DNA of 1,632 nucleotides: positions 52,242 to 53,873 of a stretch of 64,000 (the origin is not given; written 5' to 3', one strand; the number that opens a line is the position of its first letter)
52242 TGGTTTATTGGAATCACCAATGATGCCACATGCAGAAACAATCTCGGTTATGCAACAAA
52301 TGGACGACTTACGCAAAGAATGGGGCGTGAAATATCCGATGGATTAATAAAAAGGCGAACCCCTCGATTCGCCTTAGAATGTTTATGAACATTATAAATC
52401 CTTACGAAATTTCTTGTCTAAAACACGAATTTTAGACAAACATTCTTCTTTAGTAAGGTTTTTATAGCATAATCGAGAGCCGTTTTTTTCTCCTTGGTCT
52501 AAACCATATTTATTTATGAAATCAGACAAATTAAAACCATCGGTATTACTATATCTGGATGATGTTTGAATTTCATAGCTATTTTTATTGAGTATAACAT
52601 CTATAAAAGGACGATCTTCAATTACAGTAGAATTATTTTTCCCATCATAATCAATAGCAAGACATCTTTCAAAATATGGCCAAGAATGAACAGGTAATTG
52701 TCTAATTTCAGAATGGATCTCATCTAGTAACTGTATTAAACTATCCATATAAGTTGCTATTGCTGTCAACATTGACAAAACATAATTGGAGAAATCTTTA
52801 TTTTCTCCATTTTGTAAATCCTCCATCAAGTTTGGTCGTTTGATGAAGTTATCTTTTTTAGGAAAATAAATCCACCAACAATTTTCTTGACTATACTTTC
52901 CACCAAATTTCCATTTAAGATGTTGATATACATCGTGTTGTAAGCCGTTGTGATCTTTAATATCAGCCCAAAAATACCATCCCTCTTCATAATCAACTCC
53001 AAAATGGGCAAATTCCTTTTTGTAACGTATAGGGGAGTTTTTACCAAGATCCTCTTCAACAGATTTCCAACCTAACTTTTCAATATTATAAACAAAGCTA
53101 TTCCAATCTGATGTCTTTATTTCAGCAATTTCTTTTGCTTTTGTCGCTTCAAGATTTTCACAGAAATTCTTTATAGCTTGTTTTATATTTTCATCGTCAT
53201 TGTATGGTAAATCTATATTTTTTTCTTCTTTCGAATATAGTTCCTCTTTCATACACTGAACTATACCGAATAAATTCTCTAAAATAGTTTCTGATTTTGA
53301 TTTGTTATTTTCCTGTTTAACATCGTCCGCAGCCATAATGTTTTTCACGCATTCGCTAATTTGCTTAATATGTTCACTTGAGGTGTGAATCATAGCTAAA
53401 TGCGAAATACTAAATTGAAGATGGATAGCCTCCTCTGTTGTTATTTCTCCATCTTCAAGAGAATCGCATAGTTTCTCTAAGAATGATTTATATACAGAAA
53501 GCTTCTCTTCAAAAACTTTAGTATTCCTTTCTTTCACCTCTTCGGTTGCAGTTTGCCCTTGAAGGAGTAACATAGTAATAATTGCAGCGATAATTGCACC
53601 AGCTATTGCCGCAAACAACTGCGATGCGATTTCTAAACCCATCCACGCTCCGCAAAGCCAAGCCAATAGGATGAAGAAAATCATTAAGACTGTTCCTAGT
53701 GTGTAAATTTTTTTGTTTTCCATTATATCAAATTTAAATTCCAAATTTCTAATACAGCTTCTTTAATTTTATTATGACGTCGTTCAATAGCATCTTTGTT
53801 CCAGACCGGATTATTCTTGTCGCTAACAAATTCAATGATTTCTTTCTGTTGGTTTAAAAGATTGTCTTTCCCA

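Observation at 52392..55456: DUF262/DUF1524 (GmrSD-like) nuclease translationally coupled to an unrecognisable 2-TM protein: candidate two-gene defence system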

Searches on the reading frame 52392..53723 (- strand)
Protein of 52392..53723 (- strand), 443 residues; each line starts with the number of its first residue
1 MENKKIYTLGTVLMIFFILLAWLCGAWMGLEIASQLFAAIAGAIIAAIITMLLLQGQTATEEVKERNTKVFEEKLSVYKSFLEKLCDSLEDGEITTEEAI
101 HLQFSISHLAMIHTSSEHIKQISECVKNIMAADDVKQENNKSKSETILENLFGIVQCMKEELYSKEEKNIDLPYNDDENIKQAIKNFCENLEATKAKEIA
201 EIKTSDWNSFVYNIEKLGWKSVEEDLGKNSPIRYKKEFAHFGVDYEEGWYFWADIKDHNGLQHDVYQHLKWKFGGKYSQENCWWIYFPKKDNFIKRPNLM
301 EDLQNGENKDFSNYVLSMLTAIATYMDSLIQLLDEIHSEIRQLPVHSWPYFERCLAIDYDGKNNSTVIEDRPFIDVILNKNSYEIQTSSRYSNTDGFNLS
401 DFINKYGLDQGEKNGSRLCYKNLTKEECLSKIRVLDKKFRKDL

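Call 7: search_protein_families(library=pfam, proteins=[window:52392-53723:-], max_evalue=0.1)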
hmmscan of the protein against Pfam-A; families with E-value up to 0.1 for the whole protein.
window:52392-53723:- (443 aa): 2 families
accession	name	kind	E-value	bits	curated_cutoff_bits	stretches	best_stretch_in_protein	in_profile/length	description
PF17230.7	DUF5304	-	0.01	16.6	26.8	1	32-73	49-90/143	Family of unknown function (DUF5304)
PF14012.11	DUF4229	-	0.053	14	27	1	13-65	10-63/68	Protein of unknown function (DUF4229)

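Call 8: search_protein_families(library=padloc, proteins=[window:52392-53723:-], max_evalue=0.1)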
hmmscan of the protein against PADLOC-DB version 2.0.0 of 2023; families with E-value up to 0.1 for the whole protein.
window:52392-53723:- (443 aa): 0 families

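Call 9: find_homologous_proteins(query=window:52392-53723:-)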
Query window:52392-53723:- (443 aa): 53 proteins with E <= 0.001 among 4579 candidates.
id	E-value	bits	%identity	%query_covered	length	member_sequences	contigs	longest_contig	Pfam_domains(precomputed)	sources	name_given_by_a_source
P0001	0.0e+0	1011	100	100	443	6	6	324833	-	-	-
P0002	4.2e-56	209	32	95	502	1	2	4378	-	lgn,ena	-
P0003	5.8e-55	205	32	96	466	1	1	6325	-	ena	-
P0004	1.0e-54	204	31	96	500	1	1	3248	-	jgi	jgi:hypothetical protein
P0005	4.8e-54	202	30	96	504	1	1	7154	-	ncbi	-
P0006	5.4e-54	202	33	97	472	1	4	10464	-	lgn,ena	-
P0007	2.6e-53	199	33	95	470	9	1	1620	-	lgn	-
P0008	1.8e-52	197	32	99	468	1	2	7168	-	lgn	-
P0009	2.9e-52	196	33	95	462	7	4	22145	-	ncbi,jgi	jgi:hypothetical protein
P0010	3.3e-52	196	32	96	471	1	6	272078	-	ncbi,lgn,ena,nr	ncbi:MAG: hypothetical protein IK144_13565 [Bacteroidaceae bacterium]|nr:hypothetical protein [Bacte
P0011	3.5e-52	196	33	95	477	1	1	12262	-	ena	-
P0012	6.2e-52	195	33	95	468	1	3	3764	-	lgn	-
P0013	1.7e-51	193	34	86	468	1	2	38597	-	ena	-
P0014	8.9e-50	188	32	96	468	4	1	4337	-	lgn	-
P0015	2.5e-49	186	32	95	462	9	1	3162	-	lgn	-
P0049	7.2e-14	69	37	37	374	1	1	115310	-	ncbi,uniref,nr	ncbi:hypothetical protein [Rodentibacter ratti]|uniref:Uncharacterized protein n=1 Tax=Rodentibacter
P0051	8.4e-13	66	29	53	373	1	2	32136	-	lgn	-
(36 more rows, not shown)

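Call 10: search_protein_families(library=ncbifam, proteins=[window:52392-53723:-], max_evalue=0.1)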
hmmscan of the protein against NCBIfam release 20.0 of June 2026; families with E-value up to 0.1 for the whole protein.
window:52392-53723:- (443 aa): 3 families
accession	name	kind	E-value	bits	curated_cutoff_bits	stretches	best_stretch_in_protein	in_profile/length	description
NF002138.0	PRK00977.1-2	equivalog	0.025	14.3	77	1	67-137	4-68/77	exodeoxyribonuclease VII small subunit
NF045801.1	efflux_ABUW_0982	equivalog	0.029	13.3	675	1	15-95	290-369/392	chloramphenicol efflux transporter CxpE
TIGR03142.1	cytochro_ccmI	equivalog_domain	0.072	13.4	29.3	0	37-102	5-65/118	c-type cytochrome biogenesis protein CcmI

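Call 11: search_protein_families(library=phrogs, proteins=[window:52392-53723:-], max_evalue=0.1)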
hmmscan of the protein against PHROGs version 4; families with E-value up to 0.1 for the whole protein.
window:52392-53723:- (443 aa): 2 families
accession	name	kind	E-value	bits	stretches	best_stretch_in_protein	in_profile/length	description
phrog_21455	-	unknown function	0.055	14.5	1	8-54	13-58/196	-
phrog_12060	-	unknown function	0.087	14.1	0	290-316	30-56/73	-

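Call 14: find_related_loci(query=A1, collection=genome_contigs, flank=8000)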
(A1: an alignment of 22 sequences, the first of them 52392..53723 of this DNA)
Query A1 (443 aa) in genome_contigs; peptide patterns used: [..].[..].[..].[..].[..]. (x = any residue, [..] = any of these).
87 stretches matched a pattern; 54 encode a relative of the query (tblastn E <= 1e-3); 54 distinct loci.
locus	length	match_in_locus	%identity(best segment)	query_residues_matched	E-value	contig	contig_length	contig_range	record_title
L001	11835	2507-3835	100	1-443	0e+0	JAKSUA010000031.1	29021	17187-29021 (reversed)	MAG: Bacteroidales bacterium isolate Horse_feces321 MAG321_31, whole genome shotgun sequence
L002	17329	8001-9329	100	1-443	0e+0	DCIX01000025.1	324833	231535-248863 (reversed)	MAG TPA_asm: Bacteroidales bacterium UBA1715 UBA1715_contig_1360, whole genome shotgun sequence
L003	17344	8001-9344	32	13-439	1e-59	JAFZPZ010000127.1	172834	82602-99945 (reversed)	MAG: Bacteroidaceae bacterium isolate RGIG7992 Water_buffalos_Rumen-1__c1230069, whole genome shotgun sequence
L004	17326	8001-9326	32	17-439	5e-59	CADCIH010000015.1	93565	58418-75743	MAG: uncultured Bacteroidia bacterium isolate RUG14679 genome assembly, contig: RUG14679_asm_15, whole genome shotgun se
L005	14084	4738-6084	32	3-441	5e-55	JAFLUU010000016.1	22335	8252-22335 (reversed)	MAG: Prevotellaceae bacterium isolate HAN087 Seq16, whole genome shotgun sequence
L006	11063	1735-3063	29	6-438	8e-40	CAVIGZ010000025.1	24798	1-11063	Bacteroidaceae bacterium isolate H07677-L1_cleanbin_000007 genome assembly, contig: Spades_H07677-L1_contig_1002, whole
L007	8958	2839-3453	42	6-207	3e-34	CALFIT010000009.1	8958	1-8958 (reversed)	MAG TPA_asm: uncultured Bacteroidales bacterium isolate ERR1278073_bin.13_CONCOCT_v1.1_MAG genome assembly, contig: ERZ8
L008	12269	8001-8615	42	6-207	2e-33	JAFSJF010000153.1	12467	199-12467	MAG: Bacteroidales bacterium isolate RGIG3192 Goat_Reticulum-1__c657445, whole genome shotgun sequence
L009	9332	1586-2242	41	6-220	1e-31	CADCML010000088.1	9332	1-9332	MAG: uncultured Bacteroidia bacterium isolate RUG14786 genome assembly, contig: RUG14786_asm_88, whole genome shotgun se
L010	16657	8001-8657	41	6-220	1e-31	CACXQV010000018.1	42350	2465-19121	MAG: uncultured Bacteroidia bacterium isolate RUG11511 genome assembly, contig: RUG11511_asm_18, whole genome shotgun se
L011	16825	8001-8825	34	8-287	4e-30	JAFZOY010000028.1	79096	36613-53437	MAG: Bacteroidales bacterium isolate RGIG7965 Water_buffalos_Rumen-1__c221097, whole genome shotgun sequence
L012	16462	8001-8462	40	9-166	9e-30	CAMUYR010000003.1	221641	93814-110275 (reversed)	MAG TPA_asm: uncultured Prevotella sp. isolate SRR8387720_bin.64_metaWRAP_v1.3_MAG genome assembly, contig: ERZ14209546.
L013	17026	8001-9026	27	1-305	6e-30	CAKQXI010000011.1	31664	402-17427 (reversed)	MAG: uncultured Prevotella sp. isolate REFINED_METABAT215_TOP10_CONTIGS_1500_ASSEMBLY_K77_MERGED__Nepal_MoBio_Fiber-Hadz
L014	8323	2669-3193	39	15-189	3e-29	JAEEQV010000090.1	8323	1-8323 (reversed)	MAG: Bacteroidales bacterium isolate Tb.RUG.343 NODE_39186_length_8323_cov_1.031479, whole genome shotgun sequence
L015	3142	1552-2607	27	1-304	4e-29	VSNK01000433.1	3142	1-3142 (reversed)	MAG: Faecalicatena sp. isolate S9763_S15_bin.9 S9763_S15_bin.9_contig_433, whole genome shotgun sequence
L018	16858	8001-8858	31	31-304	2e-28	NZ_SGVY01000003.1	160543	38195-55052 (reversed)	Segatella hominis strain BCRC 81118 Scaffold3_1, whole genome shotgun sequence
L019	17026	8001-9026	29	29-327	1e-28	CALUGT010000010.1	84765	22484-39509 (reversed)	MAG: uncultured Bacteroidales bacterium isolate BRZ_PT__bin10 genome assembly, contig: BRZ_PT__NODE_499_length_84765_cov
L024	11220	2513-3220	33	1-229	1e-25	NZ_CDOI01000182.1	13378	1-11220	Capnocytophaga canis strain CcD38, whole genome shotgun sequence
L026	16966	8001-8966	30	12-329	2e-30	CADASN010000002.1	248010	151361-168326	MAG: uncultured Bacteroidia bacterium isolate RUG13584 genome assembly, contig: RUG13584_asm_2, whole genome shotgun seq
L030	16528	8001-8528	38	13-189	3e-23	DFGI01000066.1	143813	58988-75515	MAG TPA_asm: Bacteroidales bacterium UBA3754 UBA3754_contig_47951, whole genome shotgun sequence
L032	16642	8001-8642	35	7-187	4e-22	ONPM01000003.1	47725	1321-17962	uncultured Prevotella sp. isolate RUG515 genome assembly, contig: scaffold_326, whole genome shotgun sequence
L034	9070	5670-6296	34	32-226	7e-22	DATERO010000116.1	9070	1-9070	MAG TPA_asm: Dysgonamonadaceae bacterium isolate SMAG_U9075 k141_219177, whole genome shotgun sequence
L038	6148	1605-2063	37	10-164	1e-20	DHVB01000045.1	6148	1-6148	MAG TPA_asm: Bacteroidales bacterium UBA5219 UBA5219_contig_3491, whole genome shotgun sequence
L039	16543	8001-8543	35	21-166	2e-20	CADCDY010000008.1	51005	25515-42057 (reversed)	MAG: uncultured Prevotellaceae bacterium isolate RUG14561 genome assembly, contig: RUG14561_asm_8, whole genome shotgun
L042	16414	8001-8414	41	42-163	3e-20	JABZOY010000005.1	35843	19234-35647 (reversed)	MAG: Haemophilus sp. isolate JCVI_47_bin.5 NODE_5_length_35843_cov_18.021054, whole genome shotgun sequence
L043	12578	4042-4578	38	3-163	7e-20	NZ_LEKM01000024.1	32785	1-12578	Ursidibacter arcticus strain Bamse1 contig_11_1, whole genome shotgun sequence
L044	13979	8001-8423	38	27-163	2e-19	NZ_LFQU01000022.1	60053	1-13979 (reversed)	Xylanibacter rarus strain 109 contig00022, whole genome shotgun sequence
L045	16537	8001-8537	38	3-163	2e-19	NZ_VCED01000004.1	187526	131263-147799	Haemophilus seminalis strain SZY H1 Scaffold4, whole genome shotgun sequence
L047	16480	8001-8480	37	31-170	5e-18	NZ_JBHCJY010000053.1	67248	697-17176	MAG: Neisseria sp. isolate Z2-81_MAG_16 Z2-81__40651, whole genome shotgun sequence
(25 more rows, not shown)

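Call 23: search_protein_families(library=pfam, proteins=[L044:10107-11048:+, L024:2082-2429:+, L034:6705-7199:+, L032:3654-4676:+, L012:2994-4646:+, L006:3135-3386:+, L045:7120-7980:+, L043:2157-2471:+, L038:2501-3196:+, L039:6321-7538:+], max_evalue=0.01)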
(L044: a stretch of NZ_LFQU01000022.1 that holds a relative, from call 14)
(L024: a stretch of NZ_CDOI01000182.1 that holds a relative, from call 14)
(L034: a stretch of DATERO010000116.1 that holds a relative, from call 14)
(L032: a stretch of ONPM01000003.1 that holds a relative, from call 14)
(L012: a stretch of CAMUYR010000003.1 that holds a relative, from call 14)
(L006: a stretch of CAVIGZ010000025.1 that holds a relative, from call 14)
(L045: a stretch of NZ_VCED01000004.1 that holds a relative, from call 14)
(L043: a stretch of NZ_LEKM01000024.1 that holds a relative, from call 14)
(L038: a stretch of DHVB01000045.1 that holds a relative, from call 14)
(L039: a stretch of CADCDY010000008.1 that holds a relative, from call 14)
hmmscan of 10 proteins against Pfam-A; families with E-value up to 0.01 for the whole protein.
L044:10107-11048:+ (313 aa): 2 families
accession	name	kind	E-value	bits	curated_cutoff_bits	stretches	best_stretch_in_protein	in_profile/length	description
PF13280.12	WYL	-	2.1e-13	50.5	21.8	1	121-199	3-69/70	WYL domain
PF25583.1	WCX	-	3.8e-08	34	23.9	1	231-303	3-72/76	WCX domain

L024:2082-2429:+ (115 aa): 7 families
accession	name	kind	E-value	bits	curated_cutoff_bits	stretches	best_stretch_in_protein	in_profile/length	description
PF02012.26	BNR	-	8.5e-09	34.6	27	0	62-72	1-11/12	BNR/Asp-box repeat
PF15902.12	Sortilin-Vps10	-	6.4e-06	25.7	33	1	49-113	367-433/446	Sortilin, neurotensin receptor 3,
PF24316.1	Tli3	-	7e-06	26.8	27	0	59-89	84-115/129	T6SS Tli3 immunity protein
PF21471.3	Reelin_subrepeat-B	-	0.00061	20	27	0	15-33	56-74/127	Reelin subrepeat B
PF14870.12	PSII_BNR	-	0.0029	17.3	27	0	54-105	76-171/303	Photosynthesis system II assembly factor YCF48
PF19755.4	DUF6242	-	0.0052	17.1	29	0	56-111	158-217/217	Domain of unknown function (DUF6242)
PF06502.16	Equine_IAV_S2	-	0.0062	17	21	0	28-63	7-43/67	Equine infectious anaemia virus S2 protein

L034:6705-7199:+ (164 aa): 3 families
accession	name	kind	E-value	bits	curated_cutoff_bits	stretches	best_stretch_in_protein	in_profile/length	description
PF00929.31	RNase_T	-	3.4e-17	63.9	24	1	5-158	1-163/164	Exonuclease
PF16473.11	Rv2179c-like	-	2.9e-14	53.6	27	1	5-162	3-176/177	3'-5' exoribonuclease Rv2179c-like domain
PF21762.3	DEDDh_C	-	0.007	17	27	0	77-158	103-184/188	DNA polymerase III subunit epsilon-like, C-terminal domain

L032:3654-4676:+ (340 aa): 2 families
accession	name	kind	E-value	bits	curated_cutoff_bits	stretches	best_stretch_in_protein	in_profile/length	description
PF13310.11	Virulence_RhuM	-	1.8e-25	90.2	33.7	1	74-144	1-71/252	Virulence protein RhuM family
PF02661.23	Fic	-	1.5e-11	45.4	24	1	218-290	13-93/93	Fic/DOC family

L012:2994-4646:+ (550 aa): 6 families
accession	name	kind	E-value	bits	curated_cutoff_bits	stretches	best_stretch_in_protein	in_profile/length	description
PF00004.35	AAA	-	1.1e-24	87.8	21.2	1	338-470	1-130/131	ATPase family associated with various cellular activities (AAA)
PF13086.12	AAA_11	-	0.00037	20.8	27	1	318-440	5-128/257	AAA domain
PF13401.12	AAA_22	-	0.0012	19.6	27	0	339-372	9-45/130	AAA domain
PF06918.19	DUF1280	-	0.0041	17.2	25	1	4-160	2-150/220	Protein of unknown function (DUF1280)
PF12774.13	AAA_6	-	0.006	16.1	25.2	0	335-370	32-67/327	Hydrolytic ATP binding site of dynein motor region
PF04940.18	BLUF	-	0.0089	16.6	25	0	379-431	15-65/92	Sensors of blue-light using FAD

L006:3135-3386:+ (83 aa): 5 families
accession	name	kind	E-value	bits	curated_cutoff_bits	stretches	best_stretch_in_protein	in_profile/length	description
PF09723.15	Zn_ribbon_8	-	4.8e-05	23.7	34.4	0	47-69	6-31/41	Zinc ribbon domain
PF13894.12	zf-C2H2_4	-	0.0021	19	27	0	47-62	1-16/24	C2H2-type zinc finger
PF16278.11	zf-C2HE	-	0.0068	17.2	30.1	0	39-60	30-51/63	C2HE / C2H2 / C2HC zinc-binding finger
PF00096.32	zf-C2H2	-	0.0079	17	25.2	0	47-60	1-14/23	Zinc finger, C2H2 type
PF01197.23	Ribosomal_L31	-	0.0081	16.8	27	0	3-44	13-49/65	Ribosomal protein L31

L045:7120-7980:+ (286 aa): 1 family
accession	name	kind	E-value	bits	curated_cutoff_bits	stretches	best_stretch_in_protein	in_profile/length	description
PF18754.6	Nmad3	-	8.1e-59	199.7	27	1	2-267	1-247/247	Nucleotide modification associated domain 3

L043:2157-2471:+ (104 aa): 0 families

L038:2501-3196:+ (231 aa): 1 family
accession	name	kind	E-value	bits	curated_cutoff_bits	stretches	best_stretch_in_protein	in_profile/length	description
PF03167.25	UDG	-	0.00021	21.8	24.3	1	47-217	5-127/141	Uracil DNA glycosylase superfamily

L039:6321-7538:+ (405 aa): 1 family
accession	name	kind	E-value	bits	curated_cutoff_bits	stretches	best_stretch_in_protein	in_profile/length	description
PF03167.25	UDG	-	0.00011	22.7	24.3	1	44-218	7-127/141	Uracil DNA glycosylase superfamily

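Call 26: search_solved_structures(query=A2, max_evalue=1)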
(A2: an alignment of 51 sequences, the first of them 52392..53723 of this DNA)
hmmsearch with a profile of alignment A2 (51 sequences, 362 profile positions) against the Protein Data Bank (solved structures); distinct sequences matched with E-value up to 1: 8.
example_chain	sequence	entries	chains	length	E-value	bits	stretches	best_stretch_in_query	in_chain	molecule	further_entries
9qzd_A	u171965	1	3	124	0.07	15.4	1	223-297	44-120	dNTH0-H1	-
2jua_A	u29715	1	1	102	0.084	15.2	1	122-199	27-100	de novo protein S836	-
8w9j_C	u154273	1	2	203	0.14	14.5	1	130-237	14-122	C-type lectin domain family 12 member A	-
1p68_A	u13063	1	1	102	0.16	14.2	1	119-199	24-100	De novo designed protein S-824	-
2yv9_A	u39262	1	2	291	0.47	12.7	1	148-233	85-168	Chloride intracellular channel exc-4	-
9ugr_A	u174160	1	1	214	0.58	12.4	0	89-167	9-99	Syn-F4-Link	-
8h7c_A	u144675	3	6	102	0.61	12.4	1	89-167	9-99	De novo ferric enterobactin esterase Syn-F4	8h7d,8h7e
36hb_C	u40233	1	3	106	0.72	12.1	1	127-195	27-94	CAM1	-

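Call 35: predict_structure(alignment_id=A2)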
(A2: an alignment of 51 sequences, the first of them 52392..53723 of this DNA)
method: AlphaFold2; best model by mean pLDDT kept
length: 443 residues; sequences in the alignment: 51
mean_pLDDT: 73.9   pTM: 0.50
mean pLDDT of the five models: 73.9, 73.6, 73.5, 72.8, 72.6
residues with pLDDT >= 90: 44; 70-90: 255; 50-70: 126; < 50: 18
segments of 3 or more residues with pLDDT < 50: 193-201
pLDDT, mean of each block of 10 residues (from residue 1): 62 79 65 73 76 64 72 81 81 75 80 79 85 66 81 83 62 63 73 43 60 77 60 73 63 68 76 68 54 57 68 76 83 91 88 86 60 90 90 65 82 81 97 92 79
secondary structure, 60 per line:
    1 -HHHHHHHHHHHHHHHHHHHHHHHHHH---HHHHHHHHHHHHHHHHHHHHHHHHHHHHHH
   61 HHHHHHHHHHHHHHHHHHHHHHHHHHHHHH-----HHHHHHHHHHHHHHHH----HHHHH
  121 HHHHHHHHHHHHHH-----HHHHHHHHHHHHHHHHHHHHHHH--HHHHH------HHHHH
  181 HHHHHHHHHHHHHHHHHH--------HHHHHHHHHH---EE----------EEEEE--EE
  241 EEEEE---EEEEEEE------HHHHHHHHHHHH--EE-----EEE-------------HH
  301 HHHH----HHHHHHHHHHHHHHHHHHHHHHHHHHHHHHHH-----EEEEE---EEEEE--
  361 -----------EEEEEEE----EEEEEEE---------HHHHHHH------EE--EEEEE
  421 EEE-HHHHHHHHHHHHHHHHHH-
elements in order: H2-27 H31-90 H96-111 H116-134 H140-162 H165-169 H176-198 H207-216 E232-236 E239-245 E249-255 H262-273 E283-285 H299-304 H309-340 E346-350 E354-358 E372-378 E383-389 H399-405 E416-423 H425-442

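Call 38: fold_search(model_id=the predicted structure, library=pdb)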
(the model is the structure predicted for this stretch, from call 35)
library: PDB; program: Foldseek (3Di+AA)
matches with E <= 10: 97; with E <= 0.001: 0
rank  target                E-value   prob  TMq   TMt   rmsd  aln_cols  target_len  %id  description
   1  7uio_An               8.1e-02  0.84  0.25  0.15   8.3       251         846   10  Mediator-PIC Early (Composite Model) (released 2023-03-01)
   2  3dwl_D                1.1e-01  0.25  0.14  0.21  17.0       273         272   11  Crystal Structure of Fission Yeast Arp2/3 Complex Lacking the Arp2 Subunit (released 2008-08-26)
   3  8ceo_l                2.6e-01  0.13  0.14  0.12  20.5       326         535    9  Yeast RNA polymerase II transcription pre-initiation complex with core Mediator and the +1 nucleosome (released 2023-03-08)
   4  3k8h_A                4.5e-01  0.16  0.15  0.21  13.4       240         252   11  Structure of crystal form I of TP0453 (released 2010-10-27)
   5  3k8j                  6.2e-01  0.14  0.15  0.21  12.2       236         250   11  Structure of crystal form III of TP0453 (released 2010-10-27)
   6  3k8g_B                7.3e-01  0.11  0.14  0.22  13.8       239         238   10  Structure of crystal form I of TP0453 (released 2010-10-27)
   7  5dgk_A                7.7e-01  0.14  0.13  0.12  17.0       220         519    9  SCCmec type IV Cch - active helicase (released 2016-08-24)
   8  7uic_n                8.5e-01  0.23  0.23  0.37   8.6       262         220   12  Mediator-PIC Early (Tail A) (released 2023-02-15)
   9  4py5_A                1.2e+00  0.30  0.09  0.14   6.0        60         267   15  Thermovibrio ammonificans RNase H3 in complex with 19-mer RNA/DNA (released 2014-07-30)
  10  5h3d_B                1.2e+00  0.10  0.14  0.17  33.8       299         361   11  Helical structure of membrane tubules decorated by ACAP1 (BARPH doamin) protein by cryo-electron microscopy and MD sim (released 2019-01-16)
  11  6gbs_B                1.2e+00  0.03  0.08  0.09  20.6       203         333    7  Crystal Structure of the C. themophilum Scavenger Decapping Enzyme DcpS apo form (released 2019-04-24)
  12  2mwq_MODEL_1_A        1.4e+00  0.21  0.11  0.24   9.0        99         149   18  Solution structure of PsbQ from spinacia oleracea (released 2015-07-29)
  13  6il9                  1.5e+00  0.14  0.08  0.07   9.6        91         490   12  One Glycerol complexed Crystal structure of fructuronate-tagaturonate epimerase UxaE from Cohnella laeviribosi (released 2019-10-23)
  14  7ah0                  1.8e+00  0.57  0.16  0.49   6.1       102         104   10  Crystal structure of the de novo designed two-heme binding protein, 4D2 (released 2021-10-06)
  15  9h4c                  1.8e+00  0.57  0.15  0.47   6.2        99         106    9  Crystal structure of the diheme 4D2 (mutant T19D) with bound Fe(III) mesoporphyrin IX (released 2025-12-03)
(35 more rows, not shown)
